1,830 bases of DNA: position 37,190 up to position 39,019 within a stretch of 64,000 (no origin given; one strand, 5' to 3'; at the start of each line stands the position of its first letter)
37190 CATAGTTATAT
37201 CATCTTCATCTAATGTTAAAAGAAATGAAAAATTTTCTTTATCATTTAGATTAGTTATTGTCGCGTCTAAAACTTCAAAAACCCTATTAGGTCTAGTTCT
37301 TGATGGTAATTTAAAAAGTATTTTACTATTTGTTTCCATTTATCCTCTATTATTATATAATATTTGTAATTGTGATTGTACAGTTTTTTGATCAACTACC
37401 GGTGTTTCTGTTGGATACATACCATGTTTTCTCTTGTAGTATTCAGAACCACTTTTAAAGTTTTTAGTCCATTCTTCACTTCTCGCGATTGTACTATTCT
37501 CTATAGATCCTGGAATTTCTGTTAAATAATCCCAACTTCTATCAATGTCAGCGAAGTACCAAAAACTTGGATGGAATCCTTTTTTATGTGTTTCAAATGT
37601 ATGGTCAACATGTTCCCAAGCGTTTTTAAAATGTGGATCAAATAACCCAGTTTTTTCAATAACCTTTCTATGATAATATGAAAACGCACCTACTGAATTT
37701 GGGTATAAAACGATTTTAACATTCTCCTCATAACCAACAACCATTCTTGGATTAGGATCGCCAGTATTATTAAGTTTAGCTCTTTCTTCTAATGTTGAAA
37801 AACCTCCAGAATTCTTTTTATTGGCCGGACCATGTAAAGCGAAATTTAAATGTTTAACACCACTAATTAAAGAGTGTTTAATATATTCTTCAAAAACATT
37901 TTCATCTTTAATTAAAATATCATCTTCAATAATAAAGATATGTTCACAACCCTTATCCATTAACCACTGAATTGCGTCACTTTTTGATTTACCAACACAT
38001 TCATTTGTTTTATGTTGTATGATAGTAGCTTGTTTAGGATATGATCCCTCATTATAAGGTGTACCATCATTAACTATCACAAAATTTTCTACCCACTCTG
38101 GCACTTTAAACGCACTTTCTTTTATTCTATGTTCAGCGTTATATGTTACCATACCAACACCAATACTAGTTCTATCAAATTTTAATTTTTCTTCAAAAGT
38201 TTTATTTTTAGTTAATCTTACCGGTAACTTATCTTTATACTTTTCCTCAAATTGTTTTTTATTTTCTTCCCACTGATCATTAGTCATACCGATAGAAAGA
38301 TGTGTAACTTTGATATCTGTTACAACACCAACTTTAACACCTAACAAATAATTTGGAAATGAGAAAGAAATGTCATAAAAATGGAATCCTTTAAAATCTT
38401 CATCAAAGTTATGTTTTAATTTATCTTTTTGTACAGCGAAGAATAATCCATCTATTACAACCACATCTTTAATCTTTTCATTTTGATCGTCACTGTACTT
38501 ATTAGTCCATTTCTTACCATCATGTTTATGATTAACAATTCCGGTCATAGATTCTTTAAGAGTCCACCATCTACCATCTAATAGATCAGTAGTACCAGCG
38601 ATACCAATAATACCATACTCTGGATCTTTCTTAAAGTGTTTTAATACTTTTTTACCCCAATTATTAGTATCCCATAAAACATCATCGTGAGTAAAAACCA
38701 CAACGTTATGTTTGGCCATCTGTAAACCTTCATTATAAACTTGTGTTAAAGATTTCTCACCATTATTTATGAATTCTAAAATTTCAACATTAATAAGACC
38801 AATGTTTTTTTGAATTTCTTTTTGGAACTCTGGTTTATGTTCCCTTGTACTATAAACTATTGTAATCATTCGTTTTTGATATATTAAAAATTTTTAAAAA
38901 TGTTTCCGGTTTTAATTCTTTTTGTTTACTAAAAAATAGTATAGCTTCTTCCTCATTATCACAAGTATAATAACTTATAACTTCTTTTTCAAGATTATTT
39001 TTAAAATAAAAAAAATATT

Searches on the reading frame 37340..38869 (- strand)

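Call 70: search_protein_families(library=pfam, proteins=[window:37340-38869:-], max_evalue=0.01)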
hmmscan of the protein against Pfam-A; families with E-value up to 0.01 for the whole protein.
window:37340-38869:- (509 aa): 3 families
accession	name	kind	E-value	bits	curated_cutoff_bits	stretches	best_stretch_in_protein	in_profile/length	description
PF13712.12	Glyco_tranf_2_5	-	7.3e-32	111.2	27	1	26-211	28-210/210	Glycosyltransferase like family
PF00535.33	Glycos_transf_2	-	2.6e-07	31.1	23.3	1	31-151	55-164/168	Glycosyl transferase family 2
PF13641.12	Glyco_tranf_2_3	-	6.3e-05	23.5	27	1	3-104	35-134/230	Glycosyltransferase like family 2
